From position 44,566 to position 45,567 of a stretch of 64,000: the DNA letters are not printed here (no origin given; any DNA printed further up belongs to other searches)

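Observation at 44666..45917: AT-rich two-gene cassette: wHTH + Ymh/TIGR02391-like HEPN protein, translationally coupled to a membrane-anchored protein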

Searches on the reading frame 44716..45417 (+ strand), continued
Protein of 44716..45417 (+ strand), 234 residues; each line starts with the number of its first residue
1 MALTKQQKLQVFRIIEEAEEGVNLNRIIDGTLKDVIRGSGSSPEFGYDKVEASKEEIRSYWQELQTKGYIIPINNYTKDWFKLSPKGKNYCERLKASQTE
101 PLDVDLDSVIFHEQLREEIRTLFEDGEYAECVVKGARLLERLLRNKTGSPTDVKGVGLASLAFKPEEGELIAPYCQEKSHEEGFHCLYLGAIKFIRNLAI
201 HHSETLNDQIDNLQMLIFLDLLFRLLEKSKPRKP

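Call 42: search_solved_structures(query=A1, max_evalue=1, show_alignments=2)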
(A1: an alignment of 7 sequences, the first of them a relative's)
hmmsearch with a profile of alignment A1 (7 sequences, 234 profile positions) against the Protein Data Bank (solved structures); distinct sequences matched with E-value up to 1: 11.
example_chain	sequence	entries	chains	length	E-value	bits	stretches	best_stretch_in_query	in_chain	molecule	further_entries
4v92_BK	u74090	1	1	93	0.21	14.2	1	35-94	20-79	ES10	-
6woo_KK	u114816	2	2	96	0.49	13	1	36-95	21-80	eS10 | Small ribosomal subunit protein eS10A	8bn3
6i7o_C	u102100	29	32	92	0.52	12.9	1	36-94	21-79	40S ribosomal protein S10-A | Small ribosomal subunit protein eS10A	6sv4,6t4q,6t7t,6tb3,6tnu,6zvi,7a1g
4uer_7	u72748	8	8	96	0.58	12.7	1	36-94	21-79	ES10 | 40S ribosomal protein S10-A | Small ribosomal subunit protein eS10A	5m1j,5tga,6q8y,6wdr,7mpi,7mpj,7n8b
5i4l_C0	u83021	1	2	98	0.62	12.6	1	36-94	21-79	40S ribosomal protein S10-A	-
4u3m_C0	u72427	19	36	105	0.63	12.6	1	36-95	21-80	40S ribosomal protein S10-B | 40S ribosomal protein S10-A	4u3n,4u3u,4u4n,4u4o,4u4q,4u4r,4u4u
4u3n_c0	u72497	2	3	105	0.63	12.6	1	36-95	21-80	40S ribosomal protein S10-A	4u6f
5dgf_C0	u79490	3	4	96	0.69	12.5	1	36-93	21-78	40S ribosomal protein S10-A | 40S ribosomal protein S10-A,40S ribosomal protein S10-A,40S Ribosomal Protein S10-A | 40S ribosomal protein S10-A,40S Ribosomal Pr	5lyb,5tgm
5fci_c0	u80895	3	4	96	0.72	12.4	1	36-93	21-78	40S ribosomal protein S10-A | 40S ribosomal protein S10-A,40S ribosomal protein S10-A,40S ribosomal protein S10-A,40S ri | Small ribosomal subunit protein eS10A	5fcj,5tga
5fci_C0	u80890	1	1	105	0.75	12.4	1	36-94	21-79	40S ribosomal protein S10-A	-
3j6x_10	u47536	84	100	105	0.75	12.4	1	36-94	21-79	40S ribosomal protein S10 | 40S ribosomal protein S10-A | eS10 (yeast S10)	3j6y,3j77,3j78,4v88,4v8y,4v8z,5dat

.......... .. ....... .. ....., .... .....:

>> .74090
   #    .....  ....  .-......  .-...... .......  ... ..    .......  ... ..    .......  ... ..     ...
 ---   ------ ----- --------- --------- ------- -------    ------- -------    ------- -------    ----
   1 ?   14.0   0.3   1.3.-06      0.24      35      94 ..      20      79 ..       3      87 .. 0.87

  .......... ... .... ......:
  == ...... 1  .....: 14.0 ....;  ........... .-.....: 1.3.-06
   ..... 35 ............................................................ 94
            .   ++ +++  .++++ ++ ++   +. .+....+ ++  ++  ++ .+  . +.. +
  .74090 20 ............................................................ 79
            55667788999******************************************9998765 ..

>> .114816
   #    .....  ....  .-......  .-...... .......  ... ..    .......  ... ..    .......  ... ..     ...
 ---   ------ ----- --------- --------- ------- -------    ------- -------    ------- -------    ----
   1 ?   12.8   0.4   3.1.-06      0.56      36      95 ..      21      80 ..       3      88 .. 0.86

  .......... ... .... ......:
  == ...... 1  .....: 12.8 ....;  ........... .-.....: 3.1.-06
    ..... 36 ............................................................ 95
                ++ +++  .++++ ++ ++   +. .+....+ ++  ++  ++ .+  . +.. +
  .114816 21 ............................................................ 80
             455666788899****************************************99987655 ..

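Call 46: find_homologous_proteins(query=L009:10731-11294:+, max_evalue=0.01)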
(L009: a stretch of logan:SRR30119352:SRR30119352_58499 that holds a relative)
Query L009:10731-11294:+: 583 candidates shared short words with the query, none scored E <= 0.01.

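Call 57: search_dna_similar(query=window:44716-45417:+, collection=plasmids, mode=protein, max_evalue=0.001, max_rows=30)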
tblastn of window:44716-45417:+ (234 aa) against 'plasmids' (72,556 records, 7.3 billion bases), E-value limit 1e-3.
Records with a match: 7; places in all: 8; records where one place covers at least 80% of the query: 0.
Best place of each record, by identity: <60% 7.
By first word of the organism name: Streptomyces 4; Rhizobium 2; Halopenitus 1.
By predicted mobility (MOB-suite, as given by PLSDB): non-mobilizable 4; conjugative 2; mobilizable 1.
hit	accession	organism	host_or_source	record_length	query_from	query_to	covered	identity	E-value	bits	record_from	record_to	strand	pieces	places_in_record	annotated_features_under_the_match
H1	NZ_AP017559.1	Halopenitus persicus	-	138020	38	209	74%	26.1%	1e-6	56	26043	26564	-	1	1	TIGR02391 family protein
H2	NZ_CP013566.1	Rhizobium phaseoli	Phaseolus vulgaris,Whole ...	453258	31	208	76%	24.4%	5e-5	51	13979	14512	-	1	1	TIGR02391 family protein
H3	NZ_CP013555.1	Rhizobium phaseoli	-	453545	31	208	76%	24.4%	5e-5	51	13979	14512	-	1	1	TIGR02391 family protein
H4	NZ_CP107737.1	Streptomyces longwoodensis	-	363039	55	211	67%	23.7%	5e-5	51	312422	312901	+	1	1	TIGR02391 family protein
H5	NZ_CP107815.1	Streptomyces longwoodensis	-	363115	55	211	67%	23.7%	5e-5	51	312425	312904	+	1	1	TIGR02391 family protein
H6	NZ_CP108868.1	Streptomyces sp. NBC_00829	-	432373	55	211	67%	23.1%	3e-4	49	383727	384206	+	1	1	TIGR02391 family protein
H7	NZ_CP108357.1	Streptomyces sp. NBC_01351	-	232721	55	211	67%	23.1%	4e-4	49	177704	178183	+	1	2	TIGR02391 family protein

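Call 58: search_dna_similar(query=window:44716-45417:+, collection=phages, mode=protein, max_evalue=0.001, max_rows=20)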
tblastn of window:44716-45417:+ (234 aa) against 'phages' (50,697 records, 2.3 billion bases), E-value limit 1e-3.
No match.

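Call 59: get_annotated_region(hit=H1, flank=3000)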
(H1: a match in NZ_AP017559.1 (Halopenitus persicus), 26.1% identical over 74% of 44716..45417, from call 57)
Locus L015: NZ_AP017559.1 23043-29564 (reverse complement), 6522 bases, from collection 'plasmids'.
description: Halopenitus persicus strain CBA1233 plasmid pCBA1233, complete sequence
organism: Halopenitus persicus (NCBI taxid 1048396)
taxonomy: Archaea; Euryarchaeota; Halobacteria; Halobacteriales; Haloferacaceae; Halopenitus; Halopenitus persicus
host: -; source: -; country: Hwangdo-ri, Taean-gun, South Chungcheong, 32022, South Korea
typing (MOB-suite, as given by PLSDB): non-mobilizable
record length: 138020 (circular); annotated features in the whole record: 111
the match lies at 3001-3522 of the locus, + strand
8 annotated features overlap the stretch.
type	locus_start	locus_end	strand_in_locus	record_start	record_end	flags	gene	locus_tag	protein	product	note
CDS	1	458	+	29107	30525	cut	-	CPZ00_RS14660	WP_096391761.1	hypothetical protein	-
CDS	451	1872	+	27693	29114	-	-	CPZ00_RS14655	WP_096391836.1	hypothetical protein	-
CDS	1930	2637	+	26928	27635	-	-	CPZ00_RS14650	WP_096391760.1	hypothetical protein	-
CDS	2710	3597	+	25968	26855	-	-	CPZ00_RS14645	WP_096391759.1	TIGR02391 family protein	-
CDS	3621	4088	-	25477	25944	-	-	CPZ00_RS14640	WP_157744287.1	hypothetical protein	-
CDS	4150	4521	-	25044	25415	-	-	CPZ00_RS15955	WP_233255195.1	hypothetical protein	-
CDS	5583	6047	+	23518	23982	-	-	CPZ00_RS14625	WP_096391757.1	DUF4238 domain-containing protein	-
CDS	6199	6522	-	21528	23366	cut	-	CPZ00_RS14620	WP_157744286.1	DUF4365 domain-containing protein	-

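Call 60: get_annotated_region(hit=H2, flank=3000)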
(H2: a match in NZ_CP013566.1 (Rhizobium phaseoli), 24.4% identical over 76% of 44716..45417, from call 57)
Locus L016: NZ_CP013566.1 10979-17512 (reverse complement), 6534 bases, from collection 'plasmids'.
description: Rhizobium phaseoli strain N831 plasmid pRphaN831c, complete sequence
organism: Rhizobium phaseoli (NCBI taxid 396)
taxonomy: Bacteria; Pseudomonadota; Alphaproteobacteria; Hyphomicrobiales; Rhizobiaceae; Rhizobium; Rhizobium phaseoli
host: -; source: Phaseolus vulgaris,Whole organism,Legume-root nodule,legume-root nodule; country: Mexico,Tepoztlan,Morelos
typing (MOB-suite, as given by PLSDB): conjugative; replicon rep_cluster_287; relaxase MOBQ; mating-pair formation MPF_T
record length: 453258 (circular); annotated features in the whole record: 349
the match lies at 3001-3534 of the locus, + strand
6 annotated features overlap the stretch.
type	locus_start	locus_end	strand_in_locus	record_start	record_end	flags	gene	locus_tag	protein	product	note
CDS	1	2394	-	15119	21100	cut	-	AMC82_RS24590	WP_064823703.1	DUF3320 domain-containing protein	-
CDS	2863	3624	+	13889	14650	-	-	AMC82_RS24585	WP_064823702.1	TIGR02391 family protein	-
CDS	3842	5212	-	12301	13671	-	-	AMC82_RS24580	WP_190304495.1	ThiF family adenylyltransferase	-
CDS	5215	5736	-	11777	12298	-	-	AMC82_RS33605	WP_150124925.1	Mov34/MPN/PAD-1 family protein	-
CDS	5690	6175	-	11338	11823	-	-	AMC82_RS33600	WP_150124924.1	hypothetical protein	-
CDS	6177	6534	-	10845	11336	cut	-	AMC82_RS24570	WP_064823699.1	hypothetical protein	-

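Call 61: get_annotated_region(hit=H4, flank=3000)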
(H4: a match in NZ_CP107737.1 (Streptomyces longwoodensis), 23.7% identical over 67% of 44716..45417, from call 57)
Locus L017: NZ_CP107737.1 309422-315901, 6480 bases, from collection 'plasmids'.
description: Streptomyces longwoodensis strain NBC 00630 plasmid unnamed2, complete sequence
organism: Streptomyces longwoodensis (NCBI taxid 68231)
taxonomy: Bacteria; Actinomycetota; Actinomycetes; Kitasatosporales; Streptomycetaceae; Streptomyces; Streptomyces longwoodensis
host: -; source: -; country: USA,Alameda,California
typing (MOB-suite, as given by PLSDB): non-mobilizable
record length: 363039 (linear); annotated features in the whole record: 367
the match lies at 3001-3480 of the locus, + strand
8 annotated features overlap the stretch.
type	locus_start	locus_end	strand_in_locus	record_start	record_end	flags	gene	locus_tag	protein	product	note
CDS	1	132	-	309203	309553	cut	-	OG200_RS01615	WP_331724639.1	DUF6300 family protein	-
CDS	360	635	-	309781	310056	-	-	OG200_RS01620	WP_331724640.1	hypothetical protein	-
CDS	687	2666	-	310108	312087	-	-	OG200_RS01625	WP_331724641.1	hypothetical protein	-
CDS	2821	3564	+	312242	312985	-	-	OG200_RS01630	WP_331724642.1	TIGR02391 family protein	-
CDS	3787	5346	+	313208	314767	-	-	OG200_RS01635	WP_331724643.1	hypothetical protein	-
CDS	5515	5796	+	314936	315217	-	-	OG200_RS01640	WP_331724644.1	HU family DNA-binding protein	-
CDS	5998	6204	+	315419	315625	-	-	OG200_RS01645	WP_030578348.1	cold-shock protein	-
CDS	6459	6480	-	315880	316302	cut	-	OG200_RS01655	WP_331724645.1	hypothetical protein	-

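Call 63: fold_search(model_id=the predicted structure, library=viral)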
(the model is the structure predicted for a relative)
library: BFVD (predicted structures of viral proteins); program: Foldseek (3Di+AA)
matches with E <= 10: 211; with E <= 0.001: 0
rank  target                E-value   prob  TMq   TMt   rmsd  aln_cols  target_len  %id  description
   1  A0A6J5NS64            1.1e-01  0.30  0.24  0.14  22.4       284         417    9  Uncharacterized protein [uncultured Caudovirales phage]
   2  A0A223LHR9            1.8e-01  0.10  0.15  0.14  19.5       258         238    7  (no name in the UniProt tables at hand)
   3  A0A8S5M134            3.3e-01  0.07  0.15  0.13  17.4       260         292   15  Replisome organizer [Podoviridae sp. ctIi96]
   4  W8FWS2                4.3e-01  0.12  0.21  0.12  23.2       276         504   12  (no name in the UniProt tables at hand)
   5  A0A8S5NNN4            4.3e-01  0.09  0.14  0.17  18.4       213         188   11  Replisome organizer [Myoviridae sp. ctSGm32]
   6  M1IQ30                6.2e-01  0.87  0.22  0.38   4.5        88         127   24  Uncharacterized protein [Bacillus phage Curly]
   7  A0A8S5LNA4            9.0e-01  0.90  0.24  0.68   3.5        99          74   15  Multiple antibiotic resistance protein MarR/DNA family protein, HTH motif.67A [Siphoviridae sp. ctsf32]
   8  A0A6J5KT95            9.0e-01  0.18  0.17  0.31   9.5       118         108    9  Uncharacterized protein [uncultured Caudovirales phage]
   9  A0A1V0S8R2            9.0e-01  0.05  0.13  0.11  15.8       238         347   11  Uncharacterized protein [Catovirus CTV1]
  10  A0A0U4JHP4            1.0e+00  0.12  0.21  0.26  18.6       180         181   15  Uncharacterized protein [Arthrobacter phage Joann]
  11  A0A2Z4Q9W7            1.0e+00  0.16  0.22  0.22  15.5       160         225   17  (no name in the UniProt tables at hand)
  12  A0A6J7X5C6            1.1e+00  0.13  0.24  0.27  18.5       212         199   12  Uncharacterized protein [uncultured Caudovirales phage]
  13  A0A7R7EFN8            1.4e+00  0.38  0.24  0.21   8.9       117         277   20  (no name in the UniProt tables at hand)
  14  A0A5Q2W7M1            1.4e+00  0.06  0.14  0.12  17.6       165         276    9  (no name in the UniProt tables at hand)
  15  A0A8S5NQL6            1.4e+00  0.03  0.14  0.08  19.5       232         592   10  Minor capsid protein [Siphoviridae sp. ctSP74]
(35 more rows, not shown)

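Call 64: search_protein_families(library=phrogs, proteins=[window:44716-45417:+, L009:10731-11294:+], max_evalue=0.1)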
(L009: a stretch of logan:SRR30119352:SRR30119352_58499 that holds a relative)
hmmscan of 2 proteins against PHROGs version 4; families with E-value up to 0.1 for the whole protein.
window:44716-45417:+ (234 aa): 2 families
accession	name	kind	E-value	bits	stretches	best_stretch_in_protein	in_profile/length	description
phrog_12817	-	transcription regulation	0.047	14.6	0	50-92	97-141/151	transcriptional regulator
phrog_22582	-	unknown function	0.086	13.9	0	55-77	24-46/56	-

L009:10731-11294:+ (188 aa): 0 families
